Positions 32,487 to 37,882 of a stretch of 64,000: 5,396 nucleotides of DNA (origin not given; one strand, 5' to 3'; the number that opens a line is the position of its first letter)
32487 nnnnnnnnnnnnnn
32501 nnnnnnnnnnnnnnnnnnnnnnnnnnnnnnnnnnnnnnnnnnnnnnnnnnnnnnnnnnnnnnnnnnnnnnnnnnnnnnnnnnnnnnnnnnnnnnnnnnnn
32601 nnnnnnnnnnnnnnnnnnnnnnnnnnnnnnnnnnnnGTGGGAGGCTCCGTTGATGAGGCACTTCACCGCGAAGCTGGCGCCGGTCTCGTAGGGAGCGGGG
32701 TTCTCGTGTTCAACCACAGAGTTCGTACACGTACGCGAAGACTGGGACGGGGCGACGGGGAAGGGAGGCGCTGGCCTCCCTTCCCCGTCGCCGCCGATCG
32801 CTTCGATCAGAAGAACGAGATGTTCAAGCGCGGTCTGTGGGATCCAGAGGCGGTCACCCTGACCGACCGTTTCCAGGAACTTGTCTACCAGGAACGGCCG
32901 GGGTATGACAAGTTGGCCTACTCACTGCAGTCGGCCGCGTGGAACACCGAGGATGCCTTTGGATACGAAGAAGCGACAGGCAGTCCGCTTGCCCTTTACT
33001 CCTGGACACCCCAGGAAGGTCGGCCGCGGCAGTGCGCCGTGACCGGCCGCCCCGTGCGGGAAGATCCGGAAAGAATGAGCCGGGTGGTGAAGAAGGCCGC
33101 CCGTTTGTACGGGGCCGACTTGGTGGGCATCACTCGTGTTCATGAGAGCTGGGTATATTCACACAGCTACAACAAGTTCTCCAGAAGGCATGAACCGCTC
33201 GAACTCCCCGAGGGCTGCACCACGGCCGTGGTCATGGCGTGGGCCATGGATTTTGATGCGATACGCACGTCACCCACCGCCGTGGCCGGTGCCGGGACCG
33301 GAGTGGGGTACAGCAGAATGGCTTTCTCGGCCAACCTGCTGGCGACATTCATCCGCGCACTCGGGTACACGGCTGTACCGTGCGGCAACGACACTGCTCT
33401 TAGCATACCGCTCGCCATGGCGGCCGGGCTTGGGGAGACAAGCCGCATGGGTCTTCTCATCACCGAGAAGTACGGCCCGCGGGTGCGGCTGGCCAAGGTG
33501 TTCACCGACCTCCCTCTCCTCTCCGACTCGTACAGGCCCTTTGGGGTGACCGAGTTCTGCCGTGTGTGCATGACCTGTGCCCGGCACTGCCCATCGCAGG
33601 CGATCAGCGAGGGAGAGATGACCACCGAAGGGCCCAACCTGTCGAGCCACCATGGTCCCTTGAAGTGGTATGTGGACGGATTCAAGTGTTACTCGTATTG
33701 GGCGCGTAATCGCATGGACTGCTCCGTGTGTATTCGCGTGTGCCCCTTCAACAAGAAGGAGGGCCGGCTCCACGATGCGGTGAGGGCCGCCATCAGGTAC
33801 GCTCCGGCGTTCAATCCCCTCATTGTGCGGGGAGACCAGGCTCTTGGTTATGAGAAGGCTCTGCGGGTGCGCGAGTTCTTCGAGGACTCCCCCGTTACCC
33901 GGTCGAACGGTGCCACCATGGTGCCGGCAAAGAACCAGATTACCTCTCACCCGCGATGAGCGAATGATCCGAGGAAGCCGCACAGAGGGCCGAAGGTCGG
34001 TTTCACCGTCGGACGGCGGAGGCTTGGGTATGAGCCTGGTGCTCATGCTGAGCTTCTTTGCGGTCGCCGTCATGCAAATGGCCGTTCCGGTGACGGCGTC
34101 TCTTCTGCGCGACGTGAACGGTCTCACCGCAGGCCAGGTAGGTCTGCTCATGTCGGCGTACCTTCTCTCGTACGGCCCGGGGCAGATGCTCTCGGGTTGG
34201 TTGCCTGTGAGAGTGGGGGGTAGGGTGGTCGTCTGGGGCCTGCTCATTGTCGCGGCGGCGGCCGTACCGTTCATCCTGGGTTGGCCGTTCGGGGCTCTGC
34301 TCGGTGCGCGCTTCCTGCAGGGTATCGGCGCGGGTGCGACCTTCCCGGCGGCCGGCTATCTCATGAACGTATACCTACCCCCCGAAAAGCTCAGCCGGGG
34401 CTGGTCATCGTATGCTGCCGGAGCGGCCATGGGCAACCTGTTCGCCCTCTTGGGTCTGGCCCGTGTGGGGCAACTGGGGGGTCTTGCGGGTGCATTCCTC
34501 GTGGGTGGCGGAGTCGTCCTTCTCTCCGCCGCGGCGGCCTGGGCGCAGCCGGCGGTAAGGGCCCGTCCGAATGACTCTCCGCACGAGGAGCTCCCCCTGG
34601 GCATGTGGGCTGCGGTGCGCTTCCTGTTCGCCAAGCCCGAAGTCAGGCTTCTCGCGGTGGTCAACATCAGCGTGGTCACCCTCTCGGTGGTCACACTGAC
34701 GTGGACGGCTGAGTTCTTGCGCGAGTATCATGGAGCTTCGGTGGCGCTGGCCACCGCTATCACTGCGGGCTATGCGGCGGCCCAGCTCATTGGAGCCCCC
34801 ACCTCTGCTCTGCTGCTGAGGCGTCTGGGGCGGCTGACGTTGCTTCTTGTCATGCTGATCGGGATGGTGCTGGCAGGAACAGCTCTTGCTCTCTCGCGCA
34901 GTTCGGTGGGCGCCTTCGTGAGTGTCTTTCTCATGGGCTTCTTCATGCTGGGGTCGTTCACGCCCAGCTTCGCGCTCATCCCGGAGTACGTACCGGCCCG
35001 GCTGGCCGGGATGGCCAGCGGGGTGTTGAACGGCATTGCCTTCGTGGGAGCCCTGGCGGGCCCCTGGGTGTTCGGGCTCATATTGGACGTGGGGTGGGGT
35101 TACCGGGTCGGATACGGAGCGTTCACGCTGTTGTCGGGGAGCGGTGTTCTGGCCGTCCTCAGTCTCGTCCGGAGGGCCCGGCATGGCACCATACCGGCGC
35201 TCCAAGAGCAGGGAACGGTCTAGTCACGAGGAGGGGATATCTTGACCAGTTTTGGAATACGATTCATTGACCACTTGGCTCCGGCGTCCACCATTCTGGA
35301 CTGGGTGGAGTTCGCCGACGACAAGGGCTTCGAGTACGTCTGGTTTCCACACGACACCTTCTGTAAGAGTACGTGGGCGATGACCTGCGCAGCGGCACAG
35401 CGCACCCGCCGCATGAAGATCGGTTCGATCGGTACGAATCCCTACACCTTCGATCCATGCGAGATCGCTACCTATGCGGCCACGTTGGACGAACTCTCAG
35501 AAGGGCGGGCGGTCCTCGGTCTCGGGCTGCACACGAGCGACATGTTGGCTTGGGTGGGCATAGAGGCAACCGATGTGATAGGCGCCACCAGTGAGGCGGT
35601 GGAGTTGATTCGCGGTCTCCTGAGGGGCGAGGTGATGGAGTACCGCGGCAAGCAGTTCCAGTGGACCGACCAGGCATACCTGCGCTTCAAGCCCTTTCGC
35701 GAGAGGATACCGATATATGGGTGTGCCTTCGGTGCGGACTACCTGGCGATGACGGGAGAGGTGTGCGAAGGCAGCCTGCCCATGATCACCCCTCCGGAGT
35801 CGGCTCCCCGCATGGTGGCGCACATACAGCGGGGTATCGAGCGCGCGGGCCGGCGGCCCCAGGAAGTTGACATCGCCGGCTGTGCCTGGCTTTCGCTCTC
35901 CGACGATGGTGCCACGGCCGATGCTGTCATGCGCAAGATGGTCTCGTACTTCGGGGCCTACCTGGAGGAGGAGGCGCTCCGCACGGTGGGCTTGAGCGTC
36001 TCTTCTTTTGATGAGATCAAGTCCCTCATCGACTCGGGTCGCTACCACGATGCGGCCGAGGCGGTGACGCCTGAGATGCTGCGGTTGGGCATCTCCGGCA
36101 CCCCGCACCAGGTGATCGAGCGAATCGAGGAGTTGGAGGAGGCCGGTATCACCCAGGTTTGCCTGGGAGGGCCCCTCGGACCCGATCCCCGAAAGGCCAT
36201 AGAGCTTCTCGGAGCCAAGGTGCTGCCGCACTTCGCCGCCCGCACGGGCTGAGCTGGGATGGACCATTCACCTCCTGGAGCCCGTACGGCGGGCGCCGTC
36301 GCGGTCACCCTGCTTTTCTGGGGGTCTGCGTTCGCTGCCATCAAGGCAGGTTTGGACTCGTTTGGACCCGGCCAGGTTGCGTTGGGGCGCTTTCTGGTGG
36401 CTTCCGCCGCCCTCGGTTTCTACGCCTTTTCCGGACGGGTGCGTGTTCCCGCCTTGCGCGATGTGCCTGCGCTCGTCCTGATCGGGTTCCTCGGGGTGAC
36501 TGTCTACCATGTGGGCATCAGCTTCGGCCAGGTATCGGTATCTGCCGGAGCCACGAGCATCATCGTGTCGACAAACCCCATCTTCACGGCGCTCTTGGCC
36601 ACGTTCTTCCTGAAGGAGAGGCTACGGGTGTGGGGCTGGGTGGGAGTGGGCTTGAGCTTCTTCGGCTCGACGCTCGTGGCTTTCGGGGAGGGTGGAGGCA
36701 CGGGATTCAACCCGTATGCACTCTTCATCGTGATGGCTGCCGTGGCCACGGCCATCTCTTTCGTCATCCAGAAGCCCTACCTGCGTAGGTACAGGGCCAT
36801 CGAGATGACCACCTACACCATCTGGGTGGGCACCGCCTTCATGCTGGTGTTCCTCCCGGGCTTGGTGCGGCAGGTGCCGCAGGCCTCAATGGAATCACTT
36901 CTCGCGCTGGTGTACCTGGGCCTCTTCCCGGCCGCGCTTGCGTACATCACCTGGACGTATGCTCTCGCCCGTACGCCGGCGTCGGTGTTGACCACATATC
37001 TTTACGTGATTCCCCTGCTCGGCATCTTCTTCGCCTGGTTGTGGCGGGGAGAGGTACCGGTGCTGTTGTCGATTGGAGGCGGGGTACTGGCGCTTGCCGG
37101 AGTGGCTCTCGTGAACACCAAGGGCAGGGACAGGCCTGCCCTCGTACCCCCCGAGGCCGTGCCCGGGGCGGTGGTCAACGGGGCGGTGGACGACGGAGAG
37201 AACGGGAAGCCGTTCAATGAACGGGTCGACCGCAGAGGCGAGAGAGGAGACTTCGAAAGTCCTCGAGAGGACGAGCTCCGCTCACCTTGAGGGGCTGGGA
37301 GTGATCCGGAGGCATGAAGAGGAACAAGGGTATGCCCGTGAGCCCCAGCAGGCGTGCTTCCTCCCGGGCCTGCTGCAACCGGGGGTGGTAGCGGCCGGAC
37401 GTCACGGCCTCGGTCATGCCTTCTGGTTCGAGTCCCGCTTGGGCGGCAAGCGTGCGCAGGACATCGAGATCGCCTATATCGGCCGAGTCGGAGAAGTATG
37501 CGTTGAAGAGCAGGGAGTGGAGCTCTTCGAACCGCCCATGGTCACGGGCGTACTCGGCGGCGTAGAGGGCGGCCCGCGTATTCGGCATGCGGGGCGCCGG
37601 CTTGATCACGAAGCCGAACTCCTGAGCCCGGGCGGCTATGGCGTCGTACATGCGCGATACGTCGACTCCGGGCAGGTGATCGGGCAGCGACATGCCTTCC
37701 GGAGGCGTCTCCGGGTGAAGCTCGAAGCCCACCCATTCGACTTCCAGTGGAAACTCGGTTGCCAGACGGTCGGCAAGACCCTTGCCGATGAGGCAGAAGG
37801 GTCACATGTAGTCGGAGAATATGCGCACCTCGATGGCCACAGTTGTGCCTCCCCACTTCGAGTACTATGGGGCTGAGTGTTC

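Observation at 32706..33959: Signal-peptide-less reductive-dehalogenase homolog translationally coupled to a tryptophanase / tyrosine-phenol-lyase gene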

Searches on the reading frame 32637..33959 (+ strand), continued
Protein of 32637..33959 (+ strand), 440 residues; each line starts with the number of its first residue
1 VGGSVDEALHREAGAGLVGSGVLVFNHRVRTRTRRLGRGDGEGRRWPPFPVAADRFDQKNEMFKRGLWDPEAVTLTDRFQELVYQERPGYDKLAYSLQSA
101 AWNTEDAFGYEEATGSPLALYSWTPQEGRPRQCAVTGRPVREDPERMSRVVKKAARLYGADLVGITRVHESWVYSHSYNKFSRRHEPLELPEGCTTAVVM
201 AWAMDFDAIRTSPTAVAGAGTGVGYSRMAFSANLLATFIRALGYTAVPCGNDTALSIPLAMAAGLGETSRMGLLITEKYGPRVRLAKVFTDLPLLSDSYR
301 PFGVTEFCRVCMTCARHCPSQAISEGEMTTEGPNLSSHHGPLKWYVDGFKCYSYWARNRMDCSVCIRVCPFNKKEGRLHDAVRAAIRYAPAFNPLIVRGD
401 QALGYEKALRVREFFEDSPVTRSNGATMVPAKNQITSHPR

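Call 45: fold_search(model_id=the predicted structure, library=pdb)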
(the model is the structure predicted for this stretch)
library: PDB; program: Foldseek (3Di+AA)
matches with E <= 10: 84; with E <= 0.001: 46
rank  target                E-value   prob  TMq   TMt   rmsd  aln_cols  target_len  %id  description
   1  8q4h_A                1.4e-26  1.00  0.71  0.59   8.0       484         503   32  a membrane-bound menaquinol:organohalide oxidoreductase complex RDH complex (released 2023-10-18)
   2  5m8u_B                3.6e-23  1.00  0.67  0.67   4.3       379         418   31  PCE reductive dehalogenase from S. multivorans in complex with 4-bromophenol (released 2017-07-12)
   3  4ur3_A                4.0e-23  1.00  0.72  0.66   4.7       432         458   30  Crystal structure of the PCE reductive dehalogenase from S. multivorans P2(1) crystal form (released 2014-10-15)
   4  4ur0_B                5.3e-23  1.00  0.67  0.64   4.2       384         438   30  Crystal structure of the PCE reductive dehalogenase from S. multivorans in complex with trichloroethene (released 2014-10-15)
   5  5m8x_B                6.9e-23  1.00  0.66  0.65   4.4       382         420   31  PCE reductive dehalogenase from S. multivorans in complex with 2,4,5-trichlorophenol (released 2017-07-12)
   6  5m90_B                8.2e-23  1.00  0.66  0.66   4.4       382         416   31  PCE reductive dehalogenase from S. multivorans in complex with 3,4,5-trifluorophenol (released 2017-07-12)
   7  5maa_A                8.7e-23  1.00  0.67  0.63   9.1       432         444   28  PCE reductive dehalogenase from S. multivorans in complex with 3-bromophenol (released 2017-07-12)
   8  4ur3_C                9.2e-23  1.00  0.66  0.63   3.8       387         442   30  Crystal structure of the PCE reductive dehalogenase from S. multivorans P2(1) crystal form (released 2014-10-15)
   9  5m90_A                9.2e-23  1.00  0.66  0.63   4.3       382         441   30  PCE reductive dehalogenase from S. multivorans in complex with 3,4,5-trifluorophenol (released 2017-07-12)
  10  5ma2_B                1.0e-22  1.00  0.66  0.66   4.2       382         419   31  PCE reductive dehalogenase from S. multivorans in complex with 4-iodophenol (released 2017-07-12)
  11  4ur2_A                1.2e-22  1.00  0.67  0.63   3.9       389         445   30  Crystal structure of the PCE reductive dehalogenase from S. multivorans in complex with iodide (released 2014-10-15)
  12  4ur2_B                1.3e-22  1.00  0.66  0.66   4.3       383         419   30  Crystal structure of the PCE reductive dehalogenase from S. multivorans in complex with iodide (released 2014-10-15)
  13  4ur3_F                1.8e-22  1.00  0.66  0.65   4.4       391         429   30  Crystal structure of the PCE reductive dehalogenase from S. multivorans P2(1) crystal form (released 2014-10-15)
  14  4ur3_B                2.1e-22  1.00  0.68  0.65   4.0       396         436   30  Crystal structure of the PCE reductive dehalogenase from S. multivorans P2(1) crystal form (released 2014-10-15)
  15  4ur0_A                3.1e-22  1.00  0.68  0.63   7.6       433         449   29  Crystal structure of the PCE reductive dehalogenase from S. multivorans in complex with trichloroethene (released 2014-10-15)
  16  5ma1_A                3.5e-22  1.00  0.66  0.67   5.4       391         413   31  PCE reductive dehalogenase from S. multivorans in complex with 2,4,6-trichlorophenol (released 2017-07-12)
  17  5m8u_A                3.9e-22  1.00  0.66  0.63   4.0       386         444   30  PCE reductive dehalogenase from S. multivorans in complex with 4-bromophenol (released 2017-07-12)
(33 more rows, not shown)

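Call 54: search_protein_families(library=pfam, proteins=[L025:1304-3007:-, L098:1700-2464:+, L112:5447-6757:+, L168:1035-2084:+], max_evalue=0.001)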
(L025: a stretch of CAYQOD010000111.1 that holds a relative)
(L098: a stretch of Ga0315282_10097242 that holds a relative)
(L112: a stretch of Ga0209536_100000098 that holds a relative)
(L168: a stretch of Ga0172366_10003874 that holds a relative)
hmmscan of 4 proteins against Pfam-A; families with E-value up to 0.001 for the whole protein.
L025:1304-3007:- (567 aa): 3 families
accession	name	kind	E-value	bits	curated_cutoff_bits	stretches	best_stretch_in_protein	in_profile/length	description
PF17392.7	Urocanase_C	-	1.7e-91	305.4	23.6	1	359-553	1-195/196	Urocanase C-terminal domain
PF01175.24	Urocanase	-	3.7e-79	265.7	23.2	1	144-356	1-209/209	Urocanase Rossmann-like domain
PF17391.7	Urocanase_N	-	1.2e-54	183.9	23.2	1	15-141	1-127/127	Urocanase N-terminal domain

L098:1700-2464:+ (254 aa): 6 families
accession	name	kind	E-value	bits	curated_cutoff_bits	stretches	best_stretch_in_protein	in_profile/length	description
PF00977.27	His_biosynth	-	1.2e-72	244.5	23.6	1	5-235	1-226/228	Histidine biosynthesis protein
PF02581.23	TMP-TENI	-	3.2e-08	33.6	27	0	36-105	108-179/180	Thiamine monophosphate synthase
PF05690.20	ThiG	-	4.6e-08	33.2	23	0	64-121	165-221/247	Thiazole biosynthesis protein ThiG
PF03060.21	NMO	-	1.8e-05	24.7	28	0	60-101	179-220/331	Nitronate monooxygenase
PF01207.24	Dus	-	3.1e-05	23.7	20.4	1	57-125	167-235/311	Dihydrouridine synthase (Dus)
PF04309.18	G3P_antiterm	-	0.00035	20.5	27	0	65-105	130-170/173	Glycerol-3-phosphate responsive antiterminator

L112:5447-6757:+ (436 aa): 1 family
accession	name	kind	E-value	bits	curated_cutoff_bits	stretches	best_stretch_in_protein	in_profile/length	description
PF06808.19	DctM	-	7.1e-77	259.4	23.8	1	12-426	2-411/413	Tripartite ATP-independent periplasmic transporter, DctM component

L168:1035-2084:+ (349 aa): 1 family
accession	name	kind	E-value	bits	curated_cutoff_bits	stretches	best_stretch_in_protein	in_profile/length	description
PF03480.18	DctP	-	4.2e-57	194.1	23.4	1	41-323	1-282/286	Bacterial extracellular solute-binding protein, family 7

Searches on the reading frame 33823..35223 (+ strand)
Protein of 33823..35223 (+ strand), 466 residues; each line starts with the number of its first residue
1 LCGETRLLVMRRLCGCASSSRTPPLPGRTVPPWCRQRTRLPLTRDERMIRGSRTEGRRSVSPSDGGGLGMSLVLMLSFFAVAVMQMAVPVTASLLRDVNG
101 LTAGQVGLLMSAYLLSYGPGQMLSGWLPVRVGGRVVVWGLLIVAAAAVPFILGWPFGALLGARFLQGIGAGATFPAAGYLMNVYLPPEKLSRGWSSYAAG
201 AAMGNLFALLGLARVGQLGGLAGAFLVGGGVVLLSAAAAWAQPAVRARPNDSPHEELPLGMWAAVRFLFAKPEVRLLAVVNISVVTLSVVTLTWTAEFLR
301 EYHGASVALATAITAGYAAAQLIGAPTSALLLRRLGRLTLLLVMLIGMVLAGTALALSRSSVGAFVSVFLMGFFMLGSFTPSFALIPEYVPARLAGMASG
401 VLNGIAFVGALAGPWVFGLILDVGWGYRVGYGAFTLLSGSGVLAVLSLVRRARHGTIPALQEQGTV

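Call 3: search_protein_families(library=pfam, proteins=[window:33823-35223:+], max_evalue=0.01)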
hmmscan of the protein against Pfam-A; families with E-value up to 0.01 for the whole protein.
window:33823-35223:+ (466 aa): 1 family
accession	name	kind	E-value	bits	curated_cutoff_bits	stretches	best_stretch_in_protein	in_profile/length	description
PF07690.21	MFS_1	-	4.4e-35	121.7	33.4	2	75-291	3-223/347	Major Facilitator Superfamily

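Call 4: search_protein_families(library=ncbifam, proteins=[window:33823-35223:+], max_evalue=0.01)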
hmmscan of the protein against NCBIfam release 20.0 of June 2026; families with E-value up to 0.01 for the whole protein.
window:33823-35223:+ (466 aa): 7 families
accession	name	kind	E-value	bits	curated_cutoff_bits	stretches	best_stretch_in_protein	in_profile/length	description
TIGR00881.1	2A0104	subfamily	8.8e-17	61.2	407.75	1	89-429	15-377/379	phosphoglycerate transporter protein PgtP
TIGR00893.1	2A0114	subfamily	9.3e-16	57.7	395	1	88-425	13-375/399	D-galactonate transporter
TIGR00880.1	2_A_01_02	superfamily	1.2e-14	54.6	131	2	314-438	4-127/141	multidrug resistance protein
NF008586.0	PRK11551.1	equivalog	2.8e-11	43.1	410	1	72-453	19-400/406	3-(3-hydroxy-phenyl)propionate transporter MhpT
TIGR00895.1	2A0115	subfamily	1.7e-10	40.4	418.55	2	282-421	259-398/398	aromatic acid/H+ symport family MFS transporter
TIGR00711.1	efflux_EmrB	subfamily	4.4e-05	22.4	230.2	1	70-194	3-128/485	DHA2 family efflux MFS transporter permease subunit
TIGR00894.1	2A0114euk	subfamily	6.9e-05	21.6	626.45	1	105-210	77-185/465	Na(+)-dependent inorganic phosphate cotransporter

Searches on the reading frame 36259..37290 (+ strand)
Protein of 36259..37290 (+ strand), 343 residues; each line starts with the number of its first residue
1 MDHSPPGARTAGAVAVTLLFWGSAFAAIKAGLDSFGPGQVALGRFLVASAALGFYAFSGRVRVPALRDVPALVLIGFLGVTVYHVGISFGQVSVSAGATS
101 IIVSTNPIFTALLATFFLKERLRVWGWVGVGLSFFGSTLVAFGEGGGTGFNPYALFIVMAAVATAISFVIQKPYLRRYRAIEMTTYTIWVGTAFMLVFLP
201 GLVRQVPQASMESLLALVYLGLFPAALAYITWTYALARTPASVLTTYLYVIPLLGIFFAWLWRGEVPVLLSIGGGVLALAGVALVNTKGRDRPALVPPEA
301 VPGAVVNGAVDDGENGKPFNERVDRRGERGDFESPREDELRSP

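Call 3: search_protein_families(library=pfam, proteins=[window:36259-37290:+], max_evalue=0.01)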
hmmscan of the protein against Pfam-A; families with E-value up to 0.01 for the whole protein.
window:36259-37290:+ (343 aa): 4 families
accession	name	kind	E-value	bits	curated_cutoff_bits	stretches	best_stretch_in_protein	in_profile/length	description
PF00892.27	EamA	-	3.2e-41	141.2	28.2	2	153-286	3-134/135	EamA-like transporter family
PF03151.22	TPT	-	0.00034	20.5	30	1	83-186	80-180/291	Triose-phosphate Transporter family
PF05653.20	Mg_trans_NIPA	-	0.00038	20.2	26.2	1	97-140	82-119/295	Magnesium transporter NIPA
PF16913.11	PUNUT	-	0.0012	18.6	30.6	1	71-178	76-189/321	Purine nucleobase transmembrane transport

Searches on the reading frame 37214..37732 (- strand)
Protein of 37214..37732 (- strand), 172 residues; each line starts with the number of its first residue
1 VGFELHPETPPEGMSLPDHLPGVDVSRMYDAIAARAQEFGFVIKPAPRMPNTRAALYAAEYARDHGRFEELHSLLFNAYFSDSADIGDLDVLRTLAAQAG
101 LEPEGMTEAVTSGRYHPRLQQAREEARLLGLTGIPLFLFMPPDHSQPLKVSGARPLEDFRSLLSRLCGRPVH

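Call 66: search_protein_families(library=pfam, proteins=[window:37214-37732:-], max_evalue=0.0001)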
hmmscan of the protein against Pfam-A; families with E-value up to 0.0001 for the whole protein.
window:37214-37732:- (172 aa): 1 family
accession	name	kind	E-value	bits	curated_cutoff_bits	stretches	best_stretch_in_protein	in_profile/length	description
PF01323.26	DSBA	-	2.6e-16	60.4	25.6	1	3-163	37-190/191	DSBA-like thioredoxin domain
